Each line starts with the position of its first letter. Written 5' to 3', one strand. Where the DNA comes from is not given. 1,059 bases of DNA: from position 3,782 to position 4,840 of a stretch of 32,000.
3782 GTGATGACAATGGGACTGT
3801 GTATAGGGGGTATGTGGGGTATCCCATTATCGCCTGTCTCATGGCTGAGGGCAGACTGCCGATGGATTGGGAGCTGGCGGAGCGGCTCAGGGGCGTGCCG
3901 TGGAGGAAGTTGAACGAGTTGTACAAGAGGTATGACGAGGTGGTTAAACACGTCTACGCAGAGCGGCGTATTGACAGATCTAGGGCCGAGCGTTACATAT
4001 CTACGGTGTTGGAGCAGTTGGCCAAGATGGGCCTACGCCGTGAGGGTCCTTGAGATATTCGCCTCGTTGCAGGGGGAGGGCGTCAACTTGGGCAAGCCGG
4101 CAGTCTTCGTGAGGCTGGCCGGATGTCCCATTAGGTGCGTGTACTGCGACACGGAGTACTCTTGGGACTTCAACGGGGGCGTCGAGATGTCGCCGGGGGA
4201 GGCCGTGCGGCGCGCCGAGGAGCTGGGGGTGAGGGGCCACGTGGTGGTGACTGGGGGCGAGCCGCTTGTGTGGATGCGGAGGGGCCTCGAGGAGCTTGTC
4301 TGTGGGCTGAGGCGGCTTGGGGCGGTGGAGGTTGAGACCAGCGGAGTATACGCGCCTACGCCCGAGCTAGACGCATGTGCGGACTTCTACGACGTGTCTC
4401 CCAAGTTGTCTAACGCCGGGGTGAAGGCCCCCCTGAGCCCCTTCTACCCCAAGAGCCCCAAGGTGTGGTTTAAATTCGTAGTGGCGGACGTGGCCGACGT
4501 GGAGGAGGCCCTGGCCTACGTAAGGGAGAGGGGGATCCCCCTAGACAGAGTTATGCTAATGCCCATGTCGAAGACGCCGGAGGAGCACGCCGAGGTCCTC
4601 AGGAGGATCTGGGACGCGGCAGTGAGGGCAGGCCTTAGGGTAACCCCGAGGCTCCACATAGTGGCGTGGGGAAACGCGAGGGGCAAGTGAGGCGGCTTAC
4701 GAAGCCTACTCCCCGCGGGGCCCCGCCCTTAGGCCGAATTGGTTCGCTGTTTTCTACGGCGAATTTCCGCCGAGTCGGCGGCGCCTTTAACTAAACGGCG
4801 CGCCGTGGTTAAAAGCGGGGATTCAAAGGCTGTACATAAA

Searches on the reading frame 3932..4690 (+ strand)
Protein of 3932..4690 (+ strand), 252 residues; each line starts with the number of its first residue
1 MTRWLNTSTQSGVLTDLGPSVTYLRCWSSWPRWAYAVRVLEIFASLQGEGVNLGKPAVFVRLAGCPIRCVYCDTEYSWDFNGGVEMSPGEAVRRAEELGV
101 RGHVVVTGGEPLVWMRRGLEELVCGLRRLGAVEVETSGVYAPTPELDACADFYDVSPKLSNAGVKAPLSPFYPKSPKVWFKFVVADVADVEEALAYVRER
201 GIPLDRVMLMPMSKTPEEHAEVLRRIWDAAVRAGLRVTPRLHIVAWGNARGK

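Call 6: search_protein_families(library=pfam, proteins=[window:3932-4690:+], max_evalue=0.01)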
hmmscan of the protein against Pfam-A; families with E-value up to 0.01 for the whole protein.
window:3932-4690:+ (252 aa): 3 families
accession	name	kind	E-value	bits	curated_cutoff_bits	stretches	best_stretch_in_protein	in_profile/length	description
PF04055.27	Radical_SAM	-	1.7e-13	51.5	29.5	1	63-212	5-154/166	Radical SAM superfamily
PF13353.11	Fer4_12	-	5.5e-07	30.4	22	1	47-128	2-79/137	4Fe-4S single cluster domain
PF10276.14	zf-CHCC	-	0.0098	16.3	27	0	48-76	8-37/37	Zinc-finger domain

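Call 13: find_homologous_proteins(query=window:3932-4690:+, max_evalue=1e-30)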
Query window:3932-4690:+ (252 aa): 930 proteins with E <= 1e-30 among 8000 candidates; the best 120 are listed.
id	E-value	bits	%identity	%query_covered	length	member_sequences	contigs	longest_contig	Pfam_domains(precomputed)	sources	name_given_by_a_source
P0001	4.0e-135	467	96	86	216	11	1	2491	PF04055.28,PF13353.12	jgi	-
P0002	1.2e-134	466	94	86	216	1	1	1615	PF04055.28,PF13353.12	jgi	-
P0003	2.6e-114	399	81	86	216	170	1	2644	PF04055.28,PF13353.12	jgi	jgi:7-carboxy-7-deazaguanine synthase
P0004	9.5e-112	391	80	86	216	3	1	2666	PF04055.28,PF13353.12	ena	-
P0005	1.3e-111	390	79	86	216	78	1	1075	PF04055.28,PF13353.12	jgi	jgi:organic radical activating enzyme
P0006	3.5e-111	389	76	86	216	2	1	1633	PF04055.28,PF13353.12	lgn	-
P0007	2.5e-110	386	75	86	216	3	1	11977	PF04055.28,PF13353.12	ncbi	ncbi:MAG: 7-carboxy-7-deazaguanine synthase QueE [Pyrobaculum sp.]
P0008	3.0e-110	386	78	86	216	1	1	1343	PF04055.28,PF13353.12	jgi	-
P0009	4.0e-110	385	78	86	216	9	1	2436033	PF04055.28,PF13353.12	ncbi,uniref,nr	ncbi:Organic radical activating enzyme [Pyrobaculum oguniense TE7]|uniref:7-carboxy-7-deazaguanine s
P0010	8.7e-110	384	79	86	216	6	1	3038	PF04055.28,PF13353.12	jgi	-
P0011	1.4e-109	383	77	86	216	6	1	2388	PF04055.28,PF13353.12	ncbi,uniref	ncbi:7-carboxy-7-deazaguanine synthase QueE [Pyrobaculum sp.]|uniref:7-carboxy-7-deazaguanine syntha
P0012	1.8e-109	383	75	85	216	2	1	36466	PF04055.28,PF13353.12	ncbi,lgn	ncbi:MAG: 7-carboxy-7-deazaguanine synthase QueE [Thermoproteus sp.]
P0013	2.2e-109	383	79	86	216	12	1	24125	PF04055.28,PF13353.12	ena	-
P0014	5.6e-107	375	77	86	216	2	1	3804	PF04055.28,PF13353.12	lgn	-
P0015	5.9e-107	375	76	86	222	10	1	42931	PF04055.28,PF13353.12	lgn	-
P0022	1.6e-92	328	94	61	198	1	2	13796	PF04055.28,PF13353.12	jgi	-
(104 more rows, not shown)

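Call 14: find_encoding_contigs(protein=P0009, flank=6000, max_places=6)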
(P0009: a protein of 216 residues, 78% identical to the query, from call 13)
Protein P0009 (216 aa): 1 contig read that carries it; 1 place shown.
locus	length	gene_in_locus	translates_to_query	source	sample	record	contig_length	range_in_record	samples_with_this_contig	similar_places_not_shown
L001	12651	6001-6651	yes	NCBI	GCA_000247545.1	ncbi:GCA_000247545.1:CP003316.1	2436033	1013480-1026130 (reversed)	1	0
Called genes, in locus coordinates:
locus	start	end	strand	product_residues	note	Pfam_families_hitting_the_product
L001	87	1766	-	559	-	-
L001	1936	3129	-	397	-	PF01458:SUFBD_core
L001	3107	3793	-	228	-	PF00005:ABC_tran, PF02463:SMC_N (faint), PF13304:AAA_21 (weak)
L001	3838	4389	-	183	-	PF03551:PadR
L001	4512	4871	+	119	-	PF05168:HEPN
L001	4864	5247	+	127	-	PF01909:NTP_transf_2, PF18765:Polbeta (weak)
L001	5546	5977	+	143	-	PF27709:UCP014422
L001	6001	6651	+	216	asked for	PF13353:Fer4_12, PF04055:Radical_SAM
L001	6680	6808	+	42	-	-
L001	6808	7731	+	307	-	PF01244:Peptidase_M19, PF04909:Amidohydro_2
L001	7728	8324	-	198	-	PF06195:DUF996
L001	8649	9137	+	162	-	PF05942:PaREP1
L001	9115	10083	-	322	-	-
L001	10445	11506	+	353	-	PF00152:tRNA-synt_2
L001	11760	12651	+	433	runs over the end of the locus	PF03951:Gln-synt_N, PF00120:Gln-synt_C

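Call 15: find_encoding_contigs(protein=P0015, flank=6000, max_places=3)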
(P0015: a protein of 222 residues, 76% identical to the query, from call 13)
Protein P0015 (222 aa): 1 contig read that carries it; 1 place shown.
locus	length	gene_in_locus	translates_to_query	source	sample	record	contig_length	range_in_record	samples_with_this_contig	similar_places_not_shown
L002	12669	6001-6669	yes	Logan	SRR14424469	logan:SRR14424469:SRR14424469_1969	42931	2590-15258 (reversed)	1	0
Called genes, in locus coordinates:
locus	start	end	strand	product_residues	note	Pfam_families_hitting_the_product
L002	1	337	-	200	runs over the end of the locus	PF02463:SMC_N (faint), PF13476:AAA_23 (weak), PF00005:ABC_tran, PF13175:AAA_15 (faint), PF07728:AAA_5 (weak), PF13304:AAA_21 (weak)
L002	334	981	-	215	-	-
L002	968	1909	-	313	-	PF12849:PBP_like_2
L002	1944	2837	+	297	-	PF00126:HTH_1, PF12727:PBP_like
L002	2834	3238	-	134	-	-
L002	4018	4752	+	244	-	PF13349:DUF4097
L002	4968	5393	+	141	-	PF03551:PadR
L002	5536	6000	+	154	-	PF27709:UCP014422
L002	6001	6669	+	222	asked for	PF13353:Fer4_12, PF04055:Radical_SAM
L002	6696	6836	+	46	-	-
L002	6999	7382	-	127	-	-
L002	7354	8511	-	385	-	PF13175:AAA_15, PF13304:AAA_21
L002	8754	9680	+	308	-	PF01244:Peptidase_M19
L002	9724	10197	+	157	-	PF05942:PaREP1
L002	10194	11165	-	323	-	-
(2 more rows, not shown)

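Call 16: find_encoding_contigs(protein=P0012, flank=6000, max_places=3)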
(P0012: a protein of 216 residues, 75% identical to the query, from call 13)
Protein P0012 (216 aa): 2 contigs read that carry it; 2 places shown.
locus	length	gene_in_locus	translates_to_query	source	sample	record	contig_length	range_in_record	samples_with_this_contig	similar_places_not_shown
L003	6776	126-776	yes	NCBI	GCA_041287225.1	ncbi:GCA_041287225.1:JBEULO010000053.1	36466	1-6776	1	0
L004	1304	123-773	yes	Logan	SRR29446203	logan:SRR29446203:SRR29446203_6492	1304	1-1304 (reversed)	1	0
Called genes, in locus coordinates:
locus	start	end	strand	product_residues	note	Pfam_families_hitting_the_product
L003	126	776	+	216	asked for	PF13353:Fer4_12 (weak), PF04055:Radical_SAM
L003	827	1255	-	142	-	PF00571:CBS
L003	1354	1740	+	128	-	-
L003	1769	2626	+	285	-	PF01895:PhoU (faint)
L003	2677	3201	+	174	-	PF00994:MoCF_biosynth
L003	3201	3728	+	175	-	PF18306:LDcluster4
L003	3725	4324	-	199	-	PF02517:Rce1-like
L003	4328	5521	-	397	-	PF01321:Creatinase_N, PF00557:Peptidase_M24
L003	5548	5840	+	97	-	PF00294:PfkB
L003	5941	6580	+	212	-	PF00294:PfkB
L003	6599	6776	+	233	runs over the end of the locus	-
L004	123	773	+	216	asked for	PF13353:Fer4_12 (weak), PF04055:Radical_SAM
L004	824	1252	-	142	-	PF00571:CBS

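Call 19: find_encoding_contigs(protein=P0022, flank=10000, max_places=4)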
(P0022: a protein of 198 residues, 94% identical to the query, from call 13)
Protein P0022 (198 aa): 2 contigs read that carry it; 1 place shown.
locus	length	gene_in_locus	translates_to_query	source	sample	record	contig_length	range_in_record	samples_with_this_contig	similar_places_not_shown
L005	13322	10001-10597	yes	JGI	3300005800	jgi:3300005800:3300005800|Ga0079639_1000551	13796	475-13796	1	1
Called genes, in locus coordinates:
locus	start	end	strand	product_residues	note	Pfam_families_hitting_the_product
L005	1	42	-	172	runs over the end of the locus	?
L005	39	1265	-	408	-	PF00162:PGK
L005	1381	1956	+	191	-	PF09970:DUF2204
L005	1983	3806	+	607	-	PF08915:tRNA-Thr_ED, PF00587:tRNA-synt_2b, PF03129:HGTP_anticodon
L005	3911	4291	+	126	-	PF02675:AdoMet_dc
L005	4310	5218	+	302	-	-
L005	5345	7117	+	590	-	PF00009:GTP_EFTU, PF22042:EF-G_D2 (faint), PF03144:GTP_EFTU_D2 (weak), PF11987:IF-2, PF14578:GTP_EFTU_D4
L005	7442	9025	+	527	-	PF02310:B12-binding, PF04055:Radical_SAM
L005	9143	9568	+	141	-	PF03551:PadR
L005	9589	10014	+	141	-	PF27709:UCP014422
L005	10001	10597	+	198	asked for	PF13353:Fer4_12 (weak), PF04055:Radical_SAM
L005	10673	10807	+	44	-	-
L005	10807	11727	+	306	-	PF01244:Peptidase_M19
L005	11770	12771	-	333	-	-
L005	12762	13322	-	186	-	?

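Call 20: find_encoding_contigs(protein=P0001, flank=10000, max_places=6)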
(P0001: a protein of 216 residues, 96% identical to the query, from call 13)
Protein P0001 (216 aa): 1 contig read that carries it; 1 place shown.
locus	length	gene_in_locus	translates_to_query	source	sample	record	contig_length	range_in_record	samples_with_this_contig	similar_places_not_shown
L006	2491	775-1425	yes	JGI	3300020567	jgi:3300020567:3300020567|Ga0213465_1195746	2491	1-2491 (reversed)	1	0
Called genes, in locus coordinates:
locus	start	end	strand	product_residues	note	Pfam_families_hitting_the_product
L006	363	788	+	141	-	PF27709:UCP014422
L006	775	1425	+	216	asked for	PF13353:Fer4_12 (weak), PF04055:Radical_SAM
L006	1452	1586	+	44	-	-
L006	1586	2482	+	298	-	PF01244:Peptidase_M19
